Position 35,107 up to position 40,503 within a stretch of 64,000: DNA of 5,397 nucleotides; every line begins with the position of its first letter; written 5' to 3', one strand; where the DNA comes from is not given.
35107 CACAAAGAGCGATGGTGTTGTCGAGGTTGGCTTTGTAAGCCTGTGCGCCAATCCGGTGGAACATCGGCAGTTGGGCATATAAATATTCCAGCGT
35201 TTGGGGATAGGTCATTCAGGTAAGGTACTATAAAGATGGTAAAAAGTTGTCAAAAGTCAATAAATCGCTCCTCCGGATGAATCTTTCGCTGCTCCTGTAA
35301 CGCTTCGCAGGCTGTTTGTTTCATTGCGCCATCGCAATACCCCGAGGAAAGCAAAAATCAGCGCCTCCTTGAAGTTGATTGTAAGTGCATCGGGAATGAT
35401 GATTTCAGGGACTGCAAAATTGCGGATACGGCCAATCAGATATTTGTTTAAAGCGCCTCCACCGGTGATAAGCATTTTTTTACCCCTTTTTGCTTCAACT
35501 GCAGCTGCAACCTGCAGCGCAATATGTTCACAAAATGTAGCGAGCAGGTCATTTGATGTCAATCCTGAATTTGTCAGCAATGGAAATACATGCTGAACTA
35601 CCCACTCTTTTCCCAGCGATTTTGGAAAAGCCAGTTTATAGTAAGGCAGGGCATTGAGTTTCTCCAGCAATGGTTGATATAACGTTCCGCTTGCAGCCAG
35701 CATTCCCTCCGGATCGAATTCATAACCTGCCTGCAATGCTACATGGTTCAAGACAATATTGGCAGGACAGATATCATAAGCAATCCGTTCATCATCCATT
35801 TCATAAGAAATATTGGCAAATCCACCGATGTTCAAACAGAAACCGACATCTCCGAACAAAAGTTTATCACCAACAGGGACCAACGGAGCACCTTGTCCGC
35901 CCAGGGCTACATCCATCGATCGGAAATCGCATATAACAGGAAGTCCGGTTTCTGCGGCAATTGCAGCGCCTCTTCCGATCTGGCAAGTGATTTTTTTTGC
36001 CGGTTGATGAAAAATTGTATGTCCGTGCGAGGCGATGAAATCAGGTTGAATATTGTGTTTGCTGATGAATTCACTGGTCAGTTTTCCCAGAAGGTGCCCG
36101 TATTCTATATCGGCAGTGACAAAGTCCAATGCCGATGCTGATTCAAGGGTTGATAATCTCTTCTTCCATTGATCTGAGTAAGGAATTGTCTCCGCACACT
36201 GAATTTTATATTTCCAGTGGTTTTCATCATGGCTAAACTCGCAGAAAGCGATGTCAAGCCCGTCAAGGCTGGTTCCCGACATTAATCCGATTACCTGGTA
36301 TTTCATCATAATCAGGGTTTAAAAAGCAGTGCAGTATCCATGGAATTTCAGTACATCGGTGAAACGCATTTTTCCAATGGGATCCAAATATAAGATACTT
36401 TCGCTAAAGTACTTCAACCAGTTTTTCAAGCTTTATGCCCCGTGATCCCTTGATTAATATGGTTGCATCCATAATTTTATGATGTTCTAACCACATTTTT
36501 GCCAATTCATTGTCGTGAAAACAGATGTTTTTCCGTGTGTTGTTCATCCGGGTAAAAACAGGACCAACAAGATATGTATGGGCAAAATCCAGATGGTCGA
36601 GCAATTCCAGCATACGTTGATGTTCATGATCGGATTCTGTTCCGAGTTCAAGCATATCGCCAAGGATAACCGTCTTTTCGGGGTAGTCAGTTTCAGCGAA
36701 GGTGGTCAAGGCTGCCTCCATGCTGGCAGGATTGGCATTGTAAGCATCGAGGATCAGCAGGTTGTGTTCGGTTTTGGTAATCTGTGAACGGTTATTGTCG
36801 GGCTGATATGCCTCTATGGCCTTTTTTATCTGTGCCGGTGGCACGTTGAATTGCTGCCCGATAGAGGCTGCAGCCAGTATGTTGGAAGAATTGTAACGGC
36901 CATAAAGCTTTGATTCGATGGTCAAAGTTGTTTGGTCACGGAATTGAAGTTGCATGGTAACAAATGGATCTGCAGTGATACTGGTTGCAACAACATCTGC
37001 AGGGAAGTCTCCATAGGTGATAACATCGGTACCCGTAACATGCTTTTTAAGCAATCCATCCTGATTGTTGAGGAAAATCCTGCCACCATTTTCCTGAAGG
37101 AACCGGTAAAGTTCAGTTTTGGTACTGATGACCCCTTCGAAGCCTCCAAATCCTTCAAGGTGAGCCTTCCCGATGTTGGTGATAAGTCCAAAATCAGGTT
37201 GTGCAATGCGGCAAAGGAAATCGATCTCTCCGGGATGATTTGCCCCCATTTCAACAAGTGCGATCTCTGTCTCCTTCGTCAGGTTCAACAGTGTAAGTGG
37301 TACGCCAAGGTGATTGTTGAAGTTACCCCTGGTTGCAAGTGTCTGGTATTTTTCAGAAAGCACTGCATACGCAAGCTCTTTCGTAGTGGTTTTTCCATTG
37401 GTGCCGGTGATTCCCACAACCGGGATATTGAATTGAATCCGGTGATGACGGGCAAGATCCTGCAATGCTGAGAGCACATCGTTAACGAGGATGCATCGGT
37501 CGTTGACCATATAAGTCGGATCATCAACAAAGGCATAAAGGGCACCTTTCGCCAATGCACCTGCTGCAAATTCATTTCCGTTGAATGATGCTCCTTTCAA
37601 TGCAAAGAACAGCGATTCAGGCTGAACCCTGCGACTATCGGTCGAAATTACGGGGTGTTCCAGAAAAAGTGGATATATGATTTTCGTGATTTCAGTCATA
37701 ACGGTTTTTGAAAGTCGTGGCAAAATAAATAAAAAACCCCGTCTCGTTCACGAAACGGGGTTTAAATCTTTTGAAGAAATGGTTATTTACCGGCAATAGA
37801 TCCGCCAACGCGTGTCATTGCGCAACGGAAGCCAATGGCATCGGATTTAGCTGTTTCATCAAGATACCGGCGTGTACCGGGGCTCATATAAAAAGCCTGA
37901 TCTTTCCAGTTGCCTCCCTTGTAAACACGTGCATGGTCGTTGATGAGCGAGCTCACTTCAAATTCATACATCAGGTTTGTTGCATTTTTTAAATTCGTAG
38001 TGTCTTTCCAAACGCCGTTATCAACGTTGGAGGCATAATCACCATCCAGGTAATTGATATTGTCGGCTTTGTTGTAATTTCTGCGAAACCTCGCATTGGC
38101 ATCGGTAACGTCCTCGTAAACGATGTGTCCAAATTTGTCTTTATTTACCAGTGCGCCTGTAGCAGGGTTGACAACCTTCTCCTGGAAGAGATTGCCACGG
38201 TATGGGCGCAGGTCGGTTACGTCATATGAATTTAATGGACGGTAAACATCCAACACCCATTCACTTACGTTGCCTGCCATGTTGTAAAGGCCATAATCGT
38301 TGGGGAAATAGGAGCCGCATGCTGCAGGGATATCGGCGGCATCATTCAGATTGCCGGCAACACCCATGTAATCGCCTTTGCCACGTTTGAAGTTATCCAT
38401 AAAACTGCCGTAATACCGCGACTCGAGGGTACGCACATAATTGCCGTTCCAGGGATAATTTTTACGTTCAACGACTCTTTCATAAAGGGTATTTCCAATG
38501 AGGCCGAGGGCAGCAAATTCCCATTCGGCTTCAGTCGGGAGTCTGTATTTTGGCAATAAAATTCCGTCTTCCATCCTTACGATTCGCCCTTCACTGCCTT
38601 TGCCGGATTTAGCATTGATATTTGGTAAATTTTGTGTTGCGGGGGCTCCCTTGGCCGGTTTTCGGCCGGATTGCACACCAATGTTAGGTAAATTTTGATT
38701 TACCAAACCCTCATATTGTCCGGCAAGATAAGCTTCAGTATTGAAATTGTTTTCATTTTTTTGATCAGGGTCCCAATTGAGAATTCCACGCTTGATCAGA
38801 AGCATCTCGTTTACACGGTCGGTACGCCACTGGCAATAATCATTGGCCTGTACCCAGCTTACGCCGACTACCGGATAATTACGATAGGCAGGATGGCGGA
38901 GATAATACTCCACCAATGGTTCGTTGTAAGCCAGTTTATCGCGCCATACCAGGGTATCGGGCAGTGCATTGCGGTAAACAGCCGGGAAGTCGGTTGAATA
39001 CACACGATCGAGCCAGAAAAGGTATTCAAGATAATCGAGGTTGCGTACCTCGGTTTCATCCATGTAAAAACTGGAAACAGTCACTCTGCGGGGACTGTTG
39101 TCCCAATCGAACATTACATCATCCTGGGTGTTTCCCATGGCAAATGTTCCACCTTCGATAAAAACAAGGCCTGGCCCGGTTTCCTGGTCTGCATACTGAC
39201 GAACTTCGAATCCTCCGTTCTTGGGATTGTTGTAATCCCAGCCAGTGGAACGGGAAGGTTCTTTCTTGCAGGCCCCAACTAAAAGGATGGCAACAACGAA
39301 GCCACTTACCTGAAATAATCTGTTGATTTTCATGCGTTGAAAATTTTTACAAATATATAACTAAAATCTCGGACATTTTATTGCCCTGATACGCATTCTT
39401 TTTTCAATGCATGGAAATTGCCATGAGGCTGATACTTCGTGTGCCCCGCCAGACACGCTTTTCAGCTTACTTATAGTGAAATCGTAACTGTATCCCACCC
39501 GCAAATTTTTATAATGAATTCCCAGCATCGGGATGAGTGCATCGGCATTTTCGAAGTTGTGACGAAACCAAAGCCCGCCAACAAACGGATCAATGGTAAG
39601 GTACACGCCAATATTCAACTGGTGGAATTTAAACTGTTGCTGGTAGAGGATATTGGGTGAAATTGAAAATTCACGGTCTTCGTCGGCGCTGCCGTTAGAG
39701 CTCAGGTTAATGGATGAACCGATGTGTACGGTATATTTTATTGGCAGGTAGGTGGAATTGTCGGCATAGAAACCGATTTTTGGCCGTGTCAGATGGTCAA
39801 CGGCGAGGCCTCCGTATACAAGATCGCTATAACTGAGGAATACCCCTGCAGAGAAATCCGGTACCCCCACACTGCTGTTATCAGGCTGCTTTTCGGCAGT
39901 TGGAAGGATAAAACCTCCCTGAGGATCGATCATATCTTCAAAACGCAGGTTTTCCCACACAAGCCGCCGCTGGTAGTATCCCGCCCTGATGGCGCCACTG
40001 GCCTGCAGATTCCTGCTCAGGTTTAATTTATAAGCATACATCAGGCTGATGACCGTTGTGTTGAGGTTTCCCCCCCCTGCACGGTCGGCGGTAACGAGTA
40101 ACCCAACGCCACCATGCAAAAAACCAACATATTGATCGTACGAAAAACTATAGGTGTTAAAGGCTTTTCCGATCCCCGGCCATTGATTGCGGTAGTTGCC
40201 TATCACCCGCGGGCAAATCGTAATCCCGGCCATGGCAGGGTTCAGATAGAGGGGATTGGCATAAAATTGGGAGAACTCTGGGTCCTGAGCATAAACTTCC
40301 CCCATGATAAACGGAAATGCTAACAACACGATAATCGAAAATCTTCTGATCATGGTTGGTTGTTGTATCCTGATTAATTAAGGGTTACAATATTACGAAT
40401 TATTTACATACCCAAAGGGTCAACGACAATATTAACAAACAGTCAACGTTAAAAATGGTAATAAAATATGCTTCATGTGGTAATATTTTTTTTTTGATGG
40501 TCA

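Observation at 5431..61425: Short tandem-repeat arrays sit on gene ends throughout the window, and three unit families recur at distant loci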

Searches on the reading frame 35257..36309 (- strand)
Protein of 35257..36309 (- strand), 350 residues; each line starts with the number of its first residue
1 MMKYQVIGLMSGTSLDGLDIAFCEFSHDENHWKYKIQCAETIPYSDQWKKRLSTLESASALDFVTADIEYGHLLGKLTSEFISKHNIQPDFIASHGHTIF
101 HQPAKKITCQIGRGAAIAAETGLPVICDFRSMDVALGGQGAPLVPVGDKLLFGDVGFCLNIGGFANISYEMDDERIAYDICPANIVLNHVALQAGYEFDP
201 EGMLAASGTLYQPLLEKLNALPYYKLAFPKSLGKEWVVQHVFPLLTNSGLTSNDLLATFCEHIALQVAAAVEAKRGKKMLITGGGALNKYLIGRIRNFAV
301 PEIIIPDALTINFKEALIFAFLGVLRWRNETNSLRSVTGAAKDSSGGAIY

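Call 37: search_protein_families(library=pfam, proteins=[window:35257-36309:-])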
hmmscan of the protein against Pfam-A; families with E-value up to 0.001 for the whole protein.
window:35257-36309:- (350 aa): 1 family
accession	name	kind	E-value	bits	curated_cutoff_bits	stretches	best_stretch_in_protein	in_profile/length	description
PF03702.20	AnmK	-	4.6e-68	230.4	24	1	5-350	2-365/367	Anhydro-N-acetylmuramic acid kinase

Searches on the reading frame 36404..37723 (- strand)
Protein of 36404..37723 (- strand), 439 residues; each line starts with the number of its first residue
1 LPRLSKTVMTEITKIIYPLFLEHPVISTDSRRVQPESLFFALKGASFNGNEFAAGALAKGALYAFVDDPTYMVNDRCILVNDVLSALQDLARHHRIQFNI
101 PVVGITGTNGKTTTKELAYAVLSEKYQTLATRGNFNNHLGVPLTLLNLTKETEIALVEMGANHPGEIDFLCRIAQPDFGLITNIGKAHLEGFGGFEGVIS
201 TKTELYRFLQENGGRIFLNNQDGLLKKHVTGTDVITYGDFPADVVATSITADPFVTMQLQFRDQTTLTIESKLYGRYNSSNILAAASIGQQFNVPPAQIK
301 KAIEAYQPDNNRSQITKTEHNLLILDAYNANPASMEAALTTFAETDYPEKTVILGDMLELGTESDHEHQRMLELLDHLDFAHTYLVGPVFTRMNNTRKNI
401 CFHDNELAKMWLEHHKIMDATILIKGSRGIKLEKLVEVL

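Call 37: search_protein_families(library=pfam, proteins=[window:36404-37723:-])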
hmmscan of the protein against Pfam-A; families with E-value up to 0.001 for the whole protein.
window:36404-37723:- (439 aa): 3 families
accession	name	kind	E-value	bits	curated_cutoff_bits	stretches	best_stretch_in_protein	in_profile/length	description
PF08245.18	Mur_ligase_M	-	4.1e-41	141.6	24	1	105-287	1-198/200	Mur ligase middle domain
PF02875.26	Mur_ligase_C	-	4.3e-13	50.6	28.4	1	312-427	2-126/127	Mur ligase, glutamate ligase domain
PF01225.30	Mur_ligase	-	3e-07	31.2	21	1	26-94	5-94/95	Mur ligase family, catalytic domain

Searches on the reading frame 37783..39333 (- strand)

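Call 37: search_protein_families(library=pfam, proteins=[window:37783-39333:-])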
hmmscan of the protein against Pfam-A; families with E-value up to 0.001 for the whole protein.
window:37783-39333:- (516 aa): 1 family
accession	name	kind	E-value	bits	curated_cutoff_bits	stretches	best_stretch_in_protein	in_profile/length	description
PF03781.23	FGE-sulfatase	-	3.8e-37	128.8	23.3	1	53-370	2-197/255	Sulfatase-modifying factor enzyme 1-like domain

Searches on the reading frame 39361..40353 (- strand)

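Call 37: search_protein_families(library=pfam, proteins=[window:39361-40353:-])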
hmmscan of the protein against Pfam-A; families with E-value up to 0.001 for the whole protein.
window:39361-40353:- (330 aa): 1 family
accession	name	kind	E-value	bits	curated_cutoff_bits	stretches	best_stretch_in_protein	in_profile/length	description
PF11751.14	PorP_SprF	-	6.2e-63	213.3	22.3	1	21-310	3-272/273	Type IX secretion system membrane protein PorP/SprF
